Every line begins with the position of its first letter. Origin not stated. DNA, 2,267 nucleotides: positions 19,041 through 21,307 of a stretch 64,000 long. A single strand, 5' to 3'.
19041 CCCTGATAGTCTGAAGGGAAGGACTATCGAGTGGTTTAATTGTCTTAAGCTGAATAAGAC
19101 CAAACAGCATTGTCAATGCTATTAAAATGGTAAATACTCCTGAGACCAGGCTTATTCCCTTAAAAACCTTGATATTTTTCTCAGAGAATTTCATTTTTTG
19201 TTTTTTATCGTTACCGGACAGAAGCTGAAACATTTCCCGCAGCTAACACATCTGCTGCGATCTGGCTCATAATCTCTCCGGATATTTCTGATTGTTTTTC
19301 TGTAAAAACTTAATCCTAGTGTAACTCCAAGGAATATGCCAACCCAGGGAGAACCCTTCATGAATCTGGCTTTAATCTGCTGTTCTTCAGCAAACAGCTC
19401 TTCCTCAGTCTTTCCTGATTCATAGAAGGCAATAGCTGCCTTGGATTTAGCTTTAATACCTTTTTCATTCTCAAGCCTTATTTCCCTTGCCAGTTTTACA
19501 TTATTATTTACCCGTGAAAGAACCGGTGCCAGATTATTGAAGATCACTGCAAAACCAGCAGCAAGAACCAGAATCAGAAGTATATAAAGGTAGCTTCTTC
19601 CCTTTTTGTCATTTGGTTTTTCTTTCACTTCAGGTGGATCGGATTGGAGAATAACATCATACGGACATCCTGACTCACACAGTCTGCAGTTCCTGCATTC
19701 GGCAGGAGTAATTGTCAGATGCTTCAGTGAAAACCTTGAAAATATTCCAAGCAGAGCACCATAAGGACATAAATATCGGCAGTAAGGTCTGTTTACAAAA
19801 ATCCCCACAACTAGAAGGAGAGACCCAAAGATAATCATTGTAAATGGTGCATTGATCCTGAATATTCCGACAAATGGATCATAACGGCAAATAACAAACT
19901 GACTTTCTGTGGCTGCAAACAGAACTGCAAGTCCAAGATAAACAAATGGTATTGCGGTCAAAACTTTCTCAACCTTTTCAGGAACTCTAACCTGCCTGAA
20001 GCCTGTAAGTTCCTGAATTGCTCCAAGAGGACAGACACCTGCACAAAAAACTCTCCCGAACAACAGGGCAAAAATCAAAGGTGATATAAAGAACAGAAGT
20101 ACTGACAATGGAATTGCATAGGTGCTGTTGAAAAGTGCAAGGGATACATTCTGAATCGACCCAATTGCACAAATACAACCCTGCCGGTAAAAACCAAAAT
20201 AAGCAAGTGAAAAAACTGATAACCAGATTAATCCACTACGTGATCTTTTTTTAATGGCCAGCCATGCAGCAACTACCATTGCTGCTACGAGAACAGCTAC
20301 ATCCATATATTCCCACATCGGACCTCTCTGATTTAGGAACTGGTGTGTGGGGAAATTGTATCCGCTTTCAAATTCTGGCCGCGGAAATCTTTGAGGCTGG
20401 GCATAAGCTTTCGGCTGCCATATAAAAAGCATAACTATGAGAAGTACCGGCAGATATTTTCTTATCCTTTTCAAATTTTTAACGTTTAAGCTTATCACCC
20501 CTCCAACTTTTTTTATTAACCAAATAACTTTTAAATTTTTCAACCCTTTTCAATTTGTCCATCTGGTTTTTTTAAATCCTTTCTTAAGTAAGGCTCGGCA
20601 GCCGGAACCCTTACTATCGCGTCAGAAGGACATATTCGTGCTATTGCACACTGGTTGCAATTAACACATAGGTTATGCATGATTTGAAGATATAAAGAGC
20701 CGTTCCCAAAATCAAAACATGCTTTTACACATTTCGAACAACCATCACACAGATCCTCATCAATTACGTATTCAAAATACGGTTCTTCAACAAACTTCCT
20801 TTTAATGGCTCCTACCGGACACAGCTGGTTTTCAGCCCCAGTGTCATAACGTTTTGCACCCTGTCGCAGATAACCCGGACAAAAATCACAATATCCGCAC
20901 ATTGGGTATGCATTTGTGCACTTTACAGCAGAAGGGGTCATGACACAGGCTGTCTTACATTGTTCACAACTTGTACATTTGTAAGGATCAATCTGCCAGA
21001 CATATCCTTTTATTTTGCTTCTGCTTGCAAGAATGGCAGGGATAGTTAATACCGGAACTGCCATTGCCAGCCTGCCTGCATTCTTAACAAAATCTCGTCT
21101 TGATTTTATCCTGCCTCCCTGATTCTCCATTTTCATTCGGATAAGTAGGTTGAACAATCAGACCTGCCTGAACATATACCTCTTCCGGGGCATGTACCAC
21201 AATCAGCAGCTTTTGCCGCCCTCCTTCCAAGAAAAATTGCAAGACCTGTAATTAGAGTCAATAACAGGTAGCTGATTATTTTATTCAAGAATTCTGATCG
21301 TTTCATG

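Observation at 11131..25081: Eleven-gene coupled operon: beta-propeller paralogues around a NapG/NapH-type quinol-dehydrogenase module, with a GT4 and an ABC transporter but no recognisable terminal enzyme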

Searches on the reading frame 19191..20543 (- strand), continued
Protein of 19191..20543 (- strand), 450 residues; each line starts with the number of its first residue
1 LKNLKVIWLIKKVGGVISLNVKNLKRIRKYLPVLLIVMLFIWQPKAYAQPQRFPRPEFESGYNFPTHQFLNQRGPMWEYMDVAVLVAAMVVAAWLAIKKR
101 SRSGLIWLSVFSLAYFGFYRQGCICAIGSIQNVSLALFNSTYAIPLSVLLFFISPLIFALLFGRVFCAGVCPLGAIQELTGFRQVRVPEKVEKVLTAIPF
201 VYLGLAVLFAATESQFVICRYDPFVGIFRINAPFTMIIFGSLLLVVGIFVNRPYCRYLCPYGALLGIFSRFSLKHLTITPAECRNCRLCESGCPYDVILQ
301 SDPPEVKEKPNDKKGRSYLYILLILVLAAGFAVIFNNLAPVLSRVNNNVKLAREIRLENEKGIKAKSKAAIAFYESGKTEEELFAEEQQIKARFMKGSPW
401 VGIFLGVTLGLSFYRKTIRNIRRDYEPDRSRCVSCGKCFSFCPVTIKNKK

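Call 74: find_encoding_contigs(protein=P0281, flank=10000, max_places=1)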
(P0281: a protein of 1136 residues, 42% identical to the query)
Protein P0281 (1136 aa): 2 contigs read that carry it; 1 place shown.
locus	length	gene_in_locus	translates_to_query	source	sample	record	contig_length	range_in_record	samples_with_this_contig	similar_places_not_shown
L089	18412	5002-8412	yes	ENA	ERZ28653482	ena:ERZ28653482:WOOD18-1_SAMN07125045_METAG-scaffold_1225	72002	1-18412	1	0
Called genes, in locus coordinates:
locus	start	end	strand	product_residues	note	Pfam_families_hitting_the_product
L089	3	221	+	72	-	?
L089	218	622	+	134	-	-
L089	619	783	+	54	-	-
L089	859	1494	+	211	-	PF00150:Cellulase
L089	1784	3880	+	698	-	PF08305:NPCBM, PF05345:He_PIG, PF16499:Melibiase_2, PF17450:Melibiase_2_C (weak), PF17801:Melibiase_C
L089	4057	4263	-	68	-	-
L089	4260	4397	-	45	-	-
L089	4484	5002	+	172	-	PF12838:Fer4_7 (faint), PF00037:Fer4 (faint), PF12837:Fer4_6 (faint)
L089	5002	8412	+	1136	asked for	PF00037:Fer4 (faint), PF12801:Fer4_5, PF12838:Fer4_7 (faint), PF13183:Fer4_8 (faint), PF12801:Fer4_5 (weak), PF13360:PQQ_2, PF13570:Beta-prop_ACSF4 (weak), PF13360:PQQ_2 (weak), +3 more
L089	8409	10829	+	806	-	PF01257:2Fe-2S_thioredx, PF01512:Complex1_51K, PF10531:SLBB (faint), PF10589:NADH_4Fe-4S, PF12838:Fer4_7, PF14697:Fer4_21, PF00037:Fer4 (weak)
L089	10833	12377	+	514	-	PF13510:Fer2_4, PF14691:Fer4_20, PF07992:Pyr_redox_2 (faint), PF13450:NAD_binding_8 (weak)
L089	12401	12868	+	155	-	-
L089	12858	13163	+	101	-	PF00005:ABC_tran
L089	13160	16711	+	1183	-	PF02687:FtsX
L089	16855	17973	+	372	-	-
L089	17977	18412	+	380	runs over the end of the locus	PF03773:ArsP_1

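Call 82: search_protein_families(library=ncbifam, proteins=[L073:13202-15544:+, L073:15493-17145:+, L087:12164-13276:+, L087:357-1409:-], max_evalue=0.00001)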
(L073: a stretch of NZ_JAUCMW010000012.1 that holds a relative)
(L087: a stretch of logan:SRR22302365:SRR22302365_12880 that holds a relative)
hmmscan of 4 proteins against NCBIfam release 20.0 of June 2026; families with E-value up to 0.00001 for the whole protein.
L073:13202-15544:+ (780 aa): 30 families (the best 25 are shown)
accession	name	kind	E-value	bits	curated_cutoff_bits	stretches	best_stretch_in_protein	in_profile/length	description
TIGR01959.1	nuoF_fam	equivalog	9.6e-144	478.8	558.65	1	314-711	12-410/410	NADH-quinone oxidoreductase subunit NuoF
NF008436.0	PRK11278.1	equivalog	1.3e-111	373.7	749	1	308-715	19-430/448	NADH-quinone oxidoreductase subunit NuoF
NF010120.0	PRK13596.1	equivalog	4.2e-108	361.6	389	1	330-713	33-419/433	NADH-quinone oxidoreductase subunit NuoF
NF005722.0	PRK07539.1-2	equivalog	2.9e-41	141.2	141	1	12-151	17-155/157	NADH-quinone oxidoreductase subunit NuoE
TIGR01958.1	nuoE_fam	subfamily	4.3e-34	117.8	142.4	1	21-153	17-148/148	NADH-quinone oxidoreductase subunit NuoE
NF004638.0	PRK05988.1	equivalog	3.9e-33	114.5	198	1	7-152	13-157/159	formate dehydrogenase subunit gamma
NF005725.0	PRK07539.1-5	equivalog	3.5e-31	108.2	220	1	22-154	41-173/174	NADH-quinone oxidoreductase subunit NuoE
NF005747.0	PRK07571.1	equivalog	6.1e-29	100.9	224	1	6-153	23-169/173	bidirectional hydrogenase complex protein HoxE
NF005724.0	PRK07539.1-4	equivalog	1.6e-25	90.3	280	1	20-154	40-174/240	NADH-quinone oxidoreductase subunit NuoE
NF005721.0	PRK07539.1-1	equivalog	1.8e-23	83.2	308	1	22-154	48-179/292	NADH-quinone oxidoreductase subunit NuoE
NF009040.0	PRK12373.1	equivalog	1.7e-19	70.8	514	1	19-185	36-199/400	NADH-quinone oxidoreductase subunit E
NF005723.0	PRK07539.1-3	equivalog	1.7e-16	60.5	226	1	22-153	26-157/158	NADH-quinone oxidoreductase subunit NuoE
TIGR01945.1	rnfC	subfamily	2.1e-14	52.9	245.95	1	330-433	114-215/435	RnfABCDGE type electron transport complex subunit C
TIGR01944.1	rnfB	subfamily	1.8e-13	50.5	68.7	1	726-779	109-162/190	RnfABCDGE type electron transport complex subunit B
NF003454.1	PRK05035.1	equivalog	2e-12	46.4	345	1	332-437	118-220/556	electron transport complex subunit RsxC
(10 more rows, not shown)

L073:15493-17145:+ (550 aa): 32 families (the best 25 are shown)
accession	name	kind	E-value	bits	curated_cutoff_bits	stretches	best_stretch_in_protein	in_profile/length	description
NF009454.0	PRK12814.1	equivalog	8.2e-108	361.5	916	2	38-318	5-289/657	putative NADPH-dependent glutamate synthase small subunit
NF009410.0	PRK12771.1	subfamily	9.9e-67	225.8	516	2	133-319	46-235/566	NAD(P)-binding protein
NF045663.1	diclust_near_Sec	equivalog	1.7e-60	205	530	1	133-496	16-364/759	pyridine nucleotide-disulfide oxidoreductase/dicluster-binding protein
TIGR03315.1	Se_ygfK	equivalog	5.9e-40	136.5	835.3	1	126-323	435-637/1012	putative selenate reductase subunit YgfK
NF040763.1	FeFe_hydrog_A6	exception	8.8e-40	136.6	765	2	38-135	2-99/571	NADH-dependent [FeFe] hydrogenase, group A6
NF010590.0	PRK13984.1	equivalog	2.5e-39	134.9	946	1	132-319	194-385/611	putative oxidoreductase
NF009414.0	PRK12778.1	equivalog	8.1e-39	133.5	1103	1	132-321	333-531/752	bifunctional dihydroorotate dehydrogenase B NAD binding subunit/NADPH-dependent glutamate synthase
TIGR01316.1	gltA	equivalog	1e-35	123.5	471.75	1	132-322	33-233/449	NADPH-dependent glutamate synthase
TIGR01317.1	GOGAT_sm_gam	subfamily_domain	1.6e-34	119.6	447.7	1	132-318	46-239/485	glutamate synthase small subunit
TIGR01318.1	gltD_gamma_fam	subfamily_domain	8.5e-27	93.8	482.95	1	130-318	42-237/467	glutamate synthase, small subunit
NF009408.0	PRK12769.1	equivalog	4.5e-26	91.1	1003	1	135-317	234-422/659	formate-dependent uric acid utilization protein AegA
NF005745.0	PRK07569.1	equivalog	4.3e-25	88.5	333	1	37-133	4-100/238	bidirectional hydrogenase complex protein HoxU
NF009413.0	PRK12775.1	equivalog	4e-24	84.5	1895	1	132-318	335-528/1006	putative trifunctional 2-polyprenylphenol hydroxylase/glutamate synthase subunit beta/ferritin domain-containing protein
NF040762.1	Hydr_FeFe_Clost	exception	4.2e-24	85.1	900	1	38-138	2-102/572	ferredoxin hydrogenase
TIGR01973.1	NuoG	equivalog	2e-20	73.1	470.05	1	39-133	1-95/606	NADH-quinone oxidoreductase subunit NuoG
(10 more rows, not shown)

L087:12164-13276:+ (370 aa): 9 families
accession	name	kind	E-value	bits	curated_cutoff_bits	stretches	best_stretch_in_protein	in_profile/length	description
NF009454.0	PRK12814.1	equivalog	8e-42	143.4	916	2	16-187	3-166/657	putative NADPH-dependent glutamate synthase small subunit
NF040763.1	FeFe_hydrog_A6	exception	7.5e-31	107.1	765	2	17-185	1-166/571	NADH-dependent [FeFe] hydrogenase, group A6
NF005745.0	PRK07569.1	equivalog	3.5e-21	75.7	333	1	17-126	4-104/238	bidirectional hydrogenase complex protein HoxU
TIGR01973.1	NuoG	equivalog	9.4e-18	64.3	470.05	1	19-121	1-95/606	NADH-quinone oxidoreductase subunit NuoG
NF005895.0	PRK07860.1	equivalog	3.6e-12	45.1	802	1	5-121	6-116/811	NADH-quinone oxidoreductase subunit G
NF040762.1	Hydr_FeFe_Clost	exception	2.3e-10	39.8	900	1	18-125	2-100/572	ferredoxin hydrogenase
NF006305.0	PRK08493.1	equivalog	9.1e-10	37.3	591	1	17-117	2-92/819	NADH-quinone oxidoreductase subunit G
NF009410.0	PRK12771.1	subfamily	2e-07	30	516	1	102-189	27-114/566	NAD(P)-binding protein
TIGR03315.1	Se_ygfK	equivalog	1.5e-06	25.9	835.3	1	111-221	432-544/1012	putative selenate reductase subunit YgfK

L087:357-1409:- (350 aa): 3 families
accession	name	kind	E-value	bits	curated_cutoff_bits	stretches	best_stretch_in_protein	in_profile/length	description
NF033936.1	CuZnOut_SO0444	equivalog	1.5e-34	119.7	300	1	23-344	8-309/351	SO_0444 family Cu/Zn efflux transporter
NF040736.1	efflux_SaoE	equivalog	2.9e-21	76.1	325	2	45-145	40-140/352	efflux transporter SaoE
NF037962.1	arsenic_eff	subfamily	1.8e-07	30.8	100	1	26-273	8-223/287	arsenic efflux protein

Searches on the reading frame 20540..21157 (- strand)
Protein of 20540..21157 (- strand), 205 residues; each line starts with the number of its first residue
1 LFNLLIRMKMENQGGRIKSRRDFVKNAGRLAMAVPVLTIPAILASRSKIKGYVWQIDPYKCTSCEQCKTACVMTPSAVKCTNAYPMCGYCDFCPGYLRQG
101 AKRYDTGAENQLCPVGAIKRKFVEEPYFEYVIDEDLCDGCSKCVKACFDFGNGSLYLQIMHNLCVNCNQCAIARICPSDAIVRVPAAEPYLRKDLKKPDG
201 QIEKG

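Call 3: search_protein_families(library=pfam, proteins=[window:20540-21157:-], max_evalue=0.01)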
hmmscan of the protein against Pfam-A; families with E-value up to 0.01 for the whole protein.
window:20540-21157:- (205 aa): 8 families
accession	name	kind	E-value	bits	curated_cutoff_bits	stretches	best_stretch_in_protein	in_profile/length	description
PF00037.32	Fer4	-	1.8e-08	34.3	21.1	2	130-147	1-18/24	4Fe-4S binding domain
PF12838.12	Fer4_7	-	3.7e-08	34.2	27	0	51-71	27-48/52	4Fe-4S dicluster domain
PF12837.12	Fer4_6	-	2.2e-07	30.9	25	1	131-147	3-19/24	4Fe-4S binding domain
PF13237.11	Fer4_10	-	5.8e-06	26.6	25.5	1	130-147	2-19/53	4Fe-4S dicluster domain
PF14697.11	Fer4_21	-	0.00055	20.5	35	1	131-181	2-57/59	4Fe-4S dicluster domain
PF13187.11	Fer4_9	-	0.00059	20.3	27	0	52-72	24-48/52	4Fe-4S dicluster domain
PF12797.12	Fer4_2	-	0.00089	19.5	24.5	0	131-147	4-20/22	4Fe-4S binding domain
PF13183.11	Fer4_8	-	0.0014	19.5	27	0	51-71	46-64/68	4Fe-4S dicluster domain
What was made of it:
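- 20540..21157 (-): Gene E: Tat-exported periplasmic ferredoxin with 16 Cys arranged for four [4Fe-4S] clusters. The probable true start is the ATG at 21136, which overlaps the stop codon of D. Fer4 families (call 3).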

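Call 6: search_protein_families(library=ncbifam, proteins=[window:20540-21157:-], max_evalue=0.01)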
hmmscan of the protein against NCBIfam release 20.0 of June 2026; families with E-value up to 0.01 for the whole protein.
window:20540-21157:- (205 aa): 8 families
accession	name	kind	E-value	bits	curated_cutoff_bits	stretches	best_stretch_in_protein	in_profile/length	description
NF058577.1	FdxA_fam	equivalog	6.6e-07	29.4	65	1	107-147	13-48/52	4Fe-4S ferredoxin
TIGR01944.1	rnfB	subfamily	6.1e-06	25.9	68.7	1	131-189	109-168/190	RnfABCDGE type electron transport complex subunit B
NF003475.0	PRK05113.1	equivalog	1.4e-05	25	203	1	131-187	109-166/190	electron transport complex subunit RsxB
TIGR03336.1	IOR_alpha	equivalog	5.3e-05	21.7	650.9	1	121-181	536-595/595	indolepyruvate ferredoxin oxidoreductase subunit alpha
NF005415.0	PRK06991.1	equivalog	0.00053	19.7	281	1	93-188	45-139/284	electron transport complex subunit RsxB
TIGR02700.1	flavo_MJ0208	hypoth_equivalog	0.001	18.4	251.35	1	128-183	141-196/234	dihydromethanopterin reductase (acceptor)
NF007382.0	PRK09898.1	equivalog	0.0014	18.1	213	1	110-180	132-197/208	ferredoxin-like protein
NF006183.0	PRK08318.1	equivalog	0.0022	16.8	335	1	131-185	338-398/422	NAD-dependent dihydropyrimidine dehydrogenase subunit PreA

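Call 94: search_protein_families(library=ncbifam, proteins=[window:20540-21136:-], max_evalue=10)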
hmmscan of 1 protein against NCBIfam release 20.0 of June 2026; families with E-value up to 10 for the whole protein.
window:20540-21136:- (198 aa): 30 families (the best 25 are shown)
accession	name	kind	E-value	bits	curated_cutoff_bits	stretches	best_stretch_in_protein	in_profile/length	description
NF058577.1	FdxA_fam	equivalog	7.1e-07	29.3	65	3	100-140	13-48/52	4Fe-4S ferredoxin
TIGR01944.1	rnfB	subfamily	5.9e-06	26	68.7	1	124-182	109-168/190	RnfABCDGE type electron transport complex subunit B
NF003475.0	PRK05113.1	equivalog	1.3e-05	25.1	203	1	124-180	109-166/190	electron transport complex subunit RsxB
TIGR03336.1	IOR_alpha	equivalog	4.7e-05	21.9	650.9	2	114-174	536-595/595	indolepyruvate ferredoxin oxidoreductase subunit alpha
NF005415.0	PRK06991.1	equivalog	0.00015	21.5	281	1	86-181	45-139/284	electron transport complex subunit RsxB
TIGR02700.1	flavo_MJ0208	hypoth_equivalog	0.00084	18.7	251.35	2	121-176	141-196/234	dihydromethanopterin reductase (acceptor)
NF007382.0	PRK09898.1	equivalog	0.0013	18.3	213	2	103-173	132-197/208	ferredoxin-like protein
TIGR03149.1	cyt_nit_nrfC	equivalog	0.0026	17.1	377.6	1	12-140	3-137/225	cytochrome c nitrite reductase Fe-S protein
NF006183.0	PRK08318.1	equivalog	0.0027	16.5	335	2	124-178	338-398/422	NAD-dependent dihydropyrimidine dehydrogenase subunit PreA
NF006446.0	PRK08764.1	equivalog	0.011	15.6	220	1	117-179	76-138/139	Rnf electron transport complex subunit RnfB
NF005504.0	PRK07118.1-3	equivalog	0.018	14.4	437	1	129-177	220-268/293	Fe-S cluster domain-containing protein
TIGR03048.1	PS_I_psaC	equivalog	0.021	15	130.65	2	153-179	6-30/80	photosystem I iron-sulfur center protein PsaC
NF004540.0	PRK05888.2-1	equivalog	0.042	13.4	215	1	152-177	41-64/139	NADH-quinone oxidoreductase subunit NuoI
TIGR03224.1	benzo_boxA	equivalog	0.048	12.6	459.2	1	103-140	19-51/411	benzoyl-CoA 2,3-epoxidase subunit BoxA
TIGR02936.1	fdxN_nitrog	equivalog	0.083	13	80.55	2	119-140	12-33/91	ferredoxin III, nif-specific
NF007012.0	PRK09476.1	equivalog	0.11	11.7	269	2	123-140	179-196/254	ferredoxin-type protein NapG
TIGR00397.1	mauM_napG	subfamily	0.85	9.1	178.85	1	47-72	170-195/213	MauM/NapG family ferredoxin-type protein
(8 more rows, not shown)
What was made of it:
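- On NapG / MauM family (TIGR00397, NF007012): mauM_napG 9.1 bits against 178.85; NapG PRK09476 11.7 bits against 269 (call 94).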
